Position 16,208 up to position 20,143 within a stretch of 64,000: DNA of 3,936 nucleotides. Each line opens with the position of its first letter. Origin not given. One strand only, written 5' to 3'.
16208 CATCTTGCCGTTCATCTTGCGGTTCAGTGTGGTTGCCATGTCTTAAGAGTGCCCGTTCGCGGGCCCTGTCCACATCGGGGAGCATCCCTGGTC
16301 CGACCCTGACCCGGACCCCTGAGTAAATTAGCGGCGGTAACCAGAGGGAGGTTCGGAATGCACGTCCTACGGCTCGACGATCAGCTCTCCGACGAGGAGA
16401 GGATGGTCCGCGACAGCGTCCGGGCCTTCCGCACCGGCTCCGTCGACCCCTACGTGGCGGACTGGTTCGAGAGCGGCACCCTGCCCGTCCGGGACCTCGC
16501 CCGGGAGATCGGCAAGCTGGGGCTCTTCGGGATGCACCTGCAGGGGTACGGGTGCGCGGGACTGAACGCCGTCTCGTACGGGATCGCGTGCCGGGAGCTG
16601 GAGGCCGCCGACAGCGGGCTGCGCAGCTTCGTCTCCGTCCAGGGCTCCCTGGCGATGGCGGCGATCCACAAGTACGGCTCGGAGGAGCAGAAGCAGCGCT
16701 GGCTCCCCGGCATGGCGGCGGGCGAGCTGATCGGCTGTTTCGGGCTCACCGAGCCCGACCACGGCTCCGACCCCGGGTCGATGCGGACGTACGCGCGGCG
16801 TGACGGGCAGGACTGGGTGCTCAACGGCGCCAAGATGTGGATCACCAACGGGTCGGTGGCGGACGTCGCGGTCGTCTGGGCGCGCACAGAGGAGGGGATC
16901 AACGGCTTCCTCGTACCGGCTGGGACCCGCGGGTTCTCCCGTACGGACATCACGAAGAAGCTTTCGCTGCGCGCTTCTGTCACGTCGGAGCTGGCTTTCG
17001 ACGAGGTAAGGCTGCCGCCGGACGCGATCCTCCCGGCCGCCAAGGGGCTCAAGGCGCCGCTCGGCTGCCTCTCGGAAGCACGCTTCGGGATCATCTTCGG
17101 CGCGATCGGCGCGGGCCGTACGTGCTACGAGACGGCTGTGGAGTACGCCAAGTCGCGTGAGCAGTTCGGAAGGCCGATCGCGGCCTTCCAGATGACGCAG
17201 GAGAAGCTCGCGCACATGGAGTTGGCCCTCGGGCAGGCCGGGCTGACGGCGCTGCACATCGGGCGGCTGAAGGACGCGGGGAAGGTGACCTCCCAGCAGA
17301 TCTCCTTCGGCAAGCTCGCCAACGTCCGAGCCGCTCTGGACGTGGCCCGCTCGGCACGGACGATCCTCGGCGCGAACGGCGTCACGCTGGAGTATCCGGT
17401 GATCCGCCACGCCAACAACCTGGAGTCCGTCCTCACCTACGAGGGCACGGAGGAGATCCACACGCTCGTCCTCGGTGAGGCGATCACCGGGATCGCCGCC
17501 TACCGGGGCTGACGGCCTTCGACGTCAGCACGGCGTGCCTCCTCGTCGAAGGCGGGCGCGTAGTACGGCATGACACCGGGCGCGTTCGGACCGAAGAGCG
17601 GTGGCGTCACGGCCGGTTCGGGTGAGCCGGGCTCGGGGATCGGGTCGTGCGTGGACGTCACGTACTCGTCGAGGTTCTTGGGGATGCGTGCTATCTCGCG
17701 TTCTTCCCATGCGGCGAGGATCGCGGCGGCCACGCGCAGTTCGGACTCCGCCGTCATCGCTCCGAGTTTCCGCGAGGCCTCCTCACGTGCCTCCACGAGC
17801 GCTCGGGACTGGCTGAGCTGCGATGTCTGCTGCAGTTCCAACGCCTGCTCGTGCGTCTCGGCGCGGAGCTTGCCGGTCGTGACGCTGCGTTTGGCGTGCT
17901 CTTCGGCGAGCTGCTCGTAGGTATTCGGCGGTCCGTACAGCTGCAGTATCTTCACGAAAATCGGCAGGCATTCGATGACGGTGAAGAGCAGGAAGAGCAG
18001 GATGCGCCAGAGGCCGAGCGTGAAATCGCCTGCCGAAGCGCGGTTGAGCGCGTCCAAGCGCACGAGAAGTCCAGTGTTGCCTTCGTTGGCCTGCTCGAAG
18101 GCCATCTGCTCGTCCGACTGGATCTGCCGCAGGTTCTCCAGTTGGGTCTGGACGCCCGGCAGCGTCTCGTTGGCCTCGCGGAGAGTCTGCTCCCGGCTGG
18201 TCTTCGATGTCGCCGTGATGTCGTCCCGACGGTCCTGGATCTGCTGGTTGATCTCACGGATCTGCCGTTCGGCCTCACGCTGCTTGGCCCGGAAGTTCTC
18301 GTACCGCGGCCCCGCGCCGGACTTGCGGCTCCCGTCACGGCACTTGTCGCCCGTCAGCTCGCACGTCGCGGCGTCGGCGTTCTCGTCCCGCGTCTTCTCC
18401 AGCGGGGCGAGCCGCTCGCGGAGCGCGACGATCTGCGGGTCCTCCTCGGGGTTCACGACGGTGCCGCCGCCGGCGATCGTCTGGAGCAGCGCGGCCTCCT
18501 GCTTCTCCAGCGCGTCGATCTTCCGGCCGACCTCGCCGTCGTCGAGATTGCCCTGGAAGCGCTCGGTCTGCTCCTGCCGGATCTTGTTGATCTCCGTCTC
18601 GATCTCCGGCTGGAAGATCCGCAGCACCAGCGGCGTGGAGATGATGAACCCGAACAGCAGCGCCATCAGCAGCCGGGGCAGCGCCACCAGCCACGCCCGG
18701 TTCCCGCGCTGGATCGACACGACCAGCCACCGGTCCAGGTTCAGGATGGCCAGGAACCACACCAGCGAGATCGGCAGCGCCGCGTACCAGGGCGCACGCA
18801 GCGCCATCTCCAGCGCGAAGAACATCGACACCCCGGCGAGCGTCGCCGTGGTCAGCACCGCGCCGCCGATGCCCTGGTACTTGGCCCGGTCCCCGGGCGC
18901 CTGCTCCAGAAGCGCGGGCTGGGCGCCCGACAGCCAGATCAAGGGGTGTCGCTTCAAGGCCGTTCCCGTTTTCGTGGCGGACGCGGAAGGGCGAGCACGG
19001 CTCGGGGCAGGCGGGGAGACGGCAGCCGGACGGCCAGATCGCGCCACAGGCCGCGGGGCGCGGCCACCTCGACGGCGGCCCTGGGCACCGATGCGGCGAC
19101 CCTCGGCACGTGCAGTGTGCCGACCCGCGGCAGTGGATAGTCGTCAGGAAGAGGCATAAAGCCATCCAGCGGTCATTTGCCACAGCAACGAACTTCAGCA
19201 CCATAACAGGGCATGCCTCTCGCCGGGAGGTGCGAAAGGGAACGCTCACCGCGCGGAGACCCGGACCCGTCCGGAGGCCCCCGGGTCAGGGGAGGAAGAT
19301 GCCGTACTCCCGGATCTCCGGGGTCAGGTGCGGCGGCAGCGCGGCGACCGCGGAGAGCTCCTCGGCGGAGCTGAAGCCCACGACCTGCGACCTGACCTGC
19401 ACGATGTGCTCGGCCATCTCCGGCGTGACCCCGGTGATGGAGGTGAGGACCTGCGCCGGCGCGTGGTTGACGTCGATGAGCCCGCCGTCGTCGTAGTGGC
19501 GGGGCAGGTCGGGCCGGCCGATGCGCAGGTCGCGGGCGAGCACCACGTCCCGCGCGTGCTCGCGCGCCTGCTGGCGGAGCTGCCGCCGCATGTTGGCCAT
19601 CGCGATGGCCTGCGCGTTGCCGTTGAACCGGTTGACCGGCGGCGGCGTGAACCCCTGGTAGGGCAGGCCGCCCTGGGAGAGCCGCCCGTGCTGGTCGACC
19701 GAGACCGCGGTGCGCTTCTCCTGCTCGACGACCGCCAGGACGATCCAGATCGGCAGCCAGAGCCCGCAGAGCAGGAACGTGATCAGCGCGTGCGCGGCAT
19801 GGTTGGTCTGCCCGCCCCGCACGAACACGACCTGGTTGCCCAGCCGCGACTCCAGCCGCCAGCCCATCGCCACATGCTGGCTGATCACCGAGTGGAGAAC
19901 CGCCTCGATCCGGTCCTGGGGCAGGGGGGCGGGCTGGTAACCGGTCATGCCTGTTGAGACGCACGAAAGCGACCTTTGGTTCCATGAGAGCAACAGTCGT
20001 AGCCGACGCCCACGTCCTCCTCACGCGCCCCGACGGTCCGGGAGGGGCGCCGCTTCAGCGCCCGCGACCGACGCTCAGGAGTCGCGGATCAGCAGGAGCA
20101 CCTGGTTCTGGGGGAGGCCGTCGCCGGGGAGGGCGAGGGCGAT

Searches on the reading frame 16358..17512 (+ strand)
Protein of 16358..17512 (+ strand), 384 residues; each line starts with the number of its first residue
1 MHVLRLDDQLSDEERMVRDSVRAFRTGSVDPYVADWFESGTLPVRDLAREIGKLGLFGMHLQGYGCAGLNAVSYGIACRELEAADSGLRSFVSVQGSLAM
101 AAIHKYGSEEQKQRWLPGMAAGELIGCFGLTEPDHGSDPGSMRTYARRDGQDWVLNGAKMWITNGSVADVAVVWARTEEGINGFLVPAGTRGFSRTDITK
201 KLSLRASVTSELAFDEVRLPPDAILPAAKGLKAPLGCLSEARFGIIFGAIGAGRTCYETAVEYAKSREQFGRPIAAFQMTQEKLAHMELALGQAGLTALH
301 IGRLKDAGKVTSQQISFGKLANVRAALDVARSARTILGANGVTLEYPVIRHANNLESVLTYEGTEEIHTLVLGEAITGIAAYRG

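Call 18: search_protein_families(library=pfam, proteins=[window:16358-17512:+], max_evalue=0.001)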
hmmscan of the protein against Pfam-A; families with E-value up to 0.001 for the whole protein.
window:16358-17512:+ (384 aa): 4 families
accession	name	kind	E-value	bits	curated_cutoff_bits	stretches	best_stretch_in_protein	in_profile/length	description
PF02771.21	Acyl-CoA_dh_N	-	8.3e-34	116.8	22.9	1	11-123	1-113/113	Acyl-CoA dehydrogenase, N-terminal domain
PF00441.29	Acyl-CoA_dh_1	-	4.9e-32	111.6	22.4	1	229-376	2-149/150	Acyl-CoA dehydrogenase, C-terminal domain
PF02770.24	Acyl-CoA_dh_M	-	2.2e-25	89.1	33.3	1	127-217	1-97/97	Acyl-CoA dehydrogenase, middle domain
PF08028.16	Acyl-CoA_dh_2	-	6e-10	40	22.7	1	248-363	6-131/134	Acyl-CoA dehydrogenase, C-terminal domain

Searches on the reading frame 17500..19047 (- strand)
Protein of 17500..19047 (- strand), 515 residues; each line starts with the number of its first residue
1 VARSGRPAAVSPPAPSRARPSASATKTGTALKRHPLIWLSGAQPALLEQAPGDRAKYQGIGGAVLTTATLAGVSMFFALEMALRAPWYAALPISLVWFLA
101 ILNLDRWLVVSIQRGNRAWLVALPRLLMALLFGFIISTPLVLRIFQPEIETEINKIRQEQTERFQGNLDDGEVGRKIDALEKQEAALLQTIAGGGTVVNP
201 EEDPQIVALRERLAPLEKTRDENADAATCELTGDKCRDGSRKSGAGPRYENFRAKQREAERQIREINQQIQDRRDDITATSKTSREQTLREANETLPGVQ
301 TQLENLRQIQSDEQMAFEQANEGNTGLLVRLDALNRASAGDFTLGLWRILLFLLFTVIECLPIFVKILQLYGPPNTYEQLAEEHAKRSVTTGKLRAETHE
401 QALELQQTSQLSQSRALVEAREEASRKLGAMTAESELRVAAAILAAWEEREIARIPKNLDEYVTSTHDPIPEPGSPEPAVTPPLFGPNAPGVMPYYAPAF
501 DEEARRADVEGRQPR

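Call 18: search_protein_families(library=pfam, proteins=[window:17500-19047:-], max_evalue=0.001)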
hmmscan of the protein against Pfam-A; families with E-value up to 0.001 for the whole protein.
window:17500-19047:- (515 aa): 1 family
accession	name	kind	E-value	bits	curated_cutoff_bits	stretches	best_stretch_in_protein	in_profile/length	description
PF14362.11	DUF4407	-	8.2e-79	265.4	31.3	1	46-384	2-296/297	Domain of unknown function (DUF4407)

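Call 60: search_protein_families(library=padloc, proteins=[window:17500-19047:-], max_evalue=0.001)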
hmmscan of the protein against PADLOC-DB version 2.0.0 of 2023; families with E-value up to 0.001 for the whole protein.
window:17500-19047:- (515 aa): 0 families

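Call 76: find_encoding_contigs(protein=window:17500-19047:-, flank=6000, max_places=3)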
Protein window:17500-19047:- (515 aa): no gene with exactly this product is on record in the collection.

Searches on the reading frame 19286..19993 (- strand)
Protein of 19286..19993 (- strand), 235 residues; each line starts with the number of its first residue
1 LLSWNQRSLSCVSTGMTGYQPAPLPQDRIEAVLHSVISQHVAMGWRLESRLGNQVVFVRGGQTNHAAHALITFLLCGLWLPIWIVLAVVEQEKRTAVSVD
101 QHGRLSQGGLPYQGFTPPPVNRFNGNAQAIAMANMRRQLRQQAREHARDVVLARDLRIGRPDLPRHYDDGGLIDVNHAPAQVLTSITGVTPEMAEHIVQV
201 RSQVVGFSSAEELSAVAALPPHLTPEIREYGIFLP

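Call 18: search_protein_families(library=pfam, proteins=[window:19286-19993:-], max_evalue=0.001)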
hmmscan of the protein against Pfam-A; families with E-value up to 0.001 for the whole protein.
window:19286-19993:- (235 aa): 1 family
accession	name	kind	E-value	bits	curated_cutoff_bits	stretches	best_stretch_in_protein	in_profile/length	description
PF12836.13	HHH_3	-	3.4e-10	40.3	27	1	172-225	5-58/65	Helix-hairpin-helix motif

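Call 60: search_protein_families(library=padloc, proteins=[window:19286-19993:-], max_evalue=0.001)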
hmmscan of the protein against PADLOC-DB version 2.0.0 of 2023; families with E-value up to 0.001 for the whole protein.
window:19286-19993:- (235 aa): 0 families
